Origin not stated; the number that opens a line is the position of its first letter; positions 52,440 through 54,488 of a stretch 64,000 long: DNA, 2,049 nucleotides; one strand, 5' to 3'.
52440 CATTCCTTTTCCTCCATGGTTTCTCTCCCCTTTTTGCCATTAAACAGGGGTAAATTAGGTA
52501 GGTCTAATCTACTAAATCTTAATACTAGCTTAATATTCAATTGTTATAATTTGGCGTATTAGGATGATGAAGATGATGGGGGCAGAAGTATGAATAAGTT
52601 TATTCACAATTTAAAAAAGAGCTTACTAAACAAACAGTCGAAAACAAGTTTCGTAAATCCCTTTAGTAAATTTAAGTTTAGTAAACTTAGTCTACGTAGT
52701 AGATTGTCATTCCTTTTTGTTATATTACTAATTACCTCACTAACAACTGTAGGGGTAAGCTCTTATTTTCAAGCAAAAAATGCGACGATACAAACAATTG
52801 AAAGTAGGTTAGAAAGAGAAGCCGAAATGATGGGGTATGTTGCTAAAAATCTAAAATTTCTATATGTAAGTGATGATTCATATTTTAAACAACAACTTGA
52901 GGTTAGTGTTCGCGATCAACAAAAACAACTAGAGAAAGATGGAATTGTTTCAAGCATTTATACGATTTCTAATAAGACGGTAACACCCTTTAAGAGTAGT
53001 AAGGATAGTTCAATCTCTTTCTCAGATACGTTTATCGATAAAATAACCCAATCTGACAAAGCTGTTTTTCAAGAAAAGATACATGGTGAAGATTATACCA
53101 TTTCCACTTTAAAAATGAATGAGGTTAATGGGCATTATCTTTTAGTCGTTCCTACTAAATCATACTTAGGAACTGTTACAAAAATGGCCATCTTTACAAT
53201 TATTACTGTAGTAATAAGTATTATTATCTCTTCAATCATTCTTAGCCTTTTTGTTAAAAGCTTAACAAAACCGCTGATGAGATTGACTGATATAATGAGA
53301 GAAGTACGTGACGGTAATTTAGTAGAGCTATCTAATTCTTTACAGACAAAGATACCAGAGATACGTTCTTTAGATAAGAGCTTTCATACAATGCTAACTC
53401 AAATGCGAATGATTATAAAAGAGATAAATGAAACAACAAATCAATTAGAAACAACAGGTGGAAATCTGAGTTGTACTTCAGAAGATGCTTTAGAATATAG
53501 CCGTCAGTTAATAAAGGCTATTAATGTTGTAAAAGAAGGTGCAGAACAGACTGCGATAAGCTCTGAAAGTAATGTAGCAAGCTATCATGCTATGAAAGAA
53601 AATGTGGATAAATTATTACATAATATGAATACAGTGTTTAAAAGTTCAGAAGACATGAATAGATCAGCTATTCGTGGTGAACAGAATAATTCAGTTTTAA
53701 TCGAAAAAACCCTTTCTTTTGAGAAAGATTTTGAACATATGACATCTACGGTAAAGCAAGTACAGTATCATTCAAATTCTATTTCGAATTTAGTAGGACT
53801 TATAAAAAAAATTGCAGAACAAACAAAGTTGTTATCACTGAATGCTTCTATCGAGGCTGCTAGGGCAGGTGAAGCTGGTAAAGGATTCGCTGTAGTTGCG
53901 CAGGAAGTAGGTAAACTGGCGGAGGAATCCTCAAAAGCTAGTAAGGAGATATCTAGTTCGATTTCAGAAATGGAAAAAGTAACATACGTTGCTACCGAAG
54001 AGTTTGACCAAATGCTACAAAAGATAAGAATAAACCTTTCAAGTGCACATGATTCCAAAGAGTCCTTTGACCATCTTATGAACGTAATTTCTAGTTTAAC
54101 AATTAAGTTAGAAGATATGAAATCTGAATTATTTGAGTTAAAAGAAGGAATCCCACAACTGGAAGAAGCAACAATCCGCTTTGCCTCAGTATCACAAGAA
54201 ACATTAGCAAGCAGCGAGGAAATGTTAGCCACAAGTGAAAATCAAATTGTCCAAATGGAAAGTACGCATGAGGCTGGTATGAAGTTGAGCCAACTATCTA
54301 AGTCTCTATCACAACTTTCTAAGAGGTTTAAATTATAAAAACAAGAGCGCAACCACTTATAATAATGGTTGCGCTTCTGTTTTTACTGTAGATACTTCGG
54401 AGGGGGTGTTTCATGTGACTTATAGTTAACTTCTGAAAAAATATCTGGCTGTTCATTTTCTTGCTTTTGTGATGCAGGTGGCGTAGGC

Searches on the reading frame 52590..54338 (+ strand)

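Call 48: search_protein_families(library=pfam, proteins=[window:52590-54338:+], max_evalue=0.01)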
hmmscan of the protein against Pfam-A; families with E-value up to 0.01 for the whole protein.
window:52590-54338:+ (582 aa): 3 families
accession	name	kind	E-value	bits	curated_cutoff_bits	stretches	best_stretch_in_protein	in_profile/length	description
PF00015.26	MCPsignal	-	3.5e-35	121.8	34.6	1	378-534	15-171/172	Methyl-accepting chemotaxis protein (MCP) signalling domain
PF09177.16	STX6_10_61_N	-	0.0011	19.9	29.4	0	332-395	3-71/99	Syntaxin 6/10/61, N-terminal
PF06103.16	DUF948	-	0.0023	18.5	37.2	0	209-294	1-85/89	Bacterial protein of unknown function (DUF948)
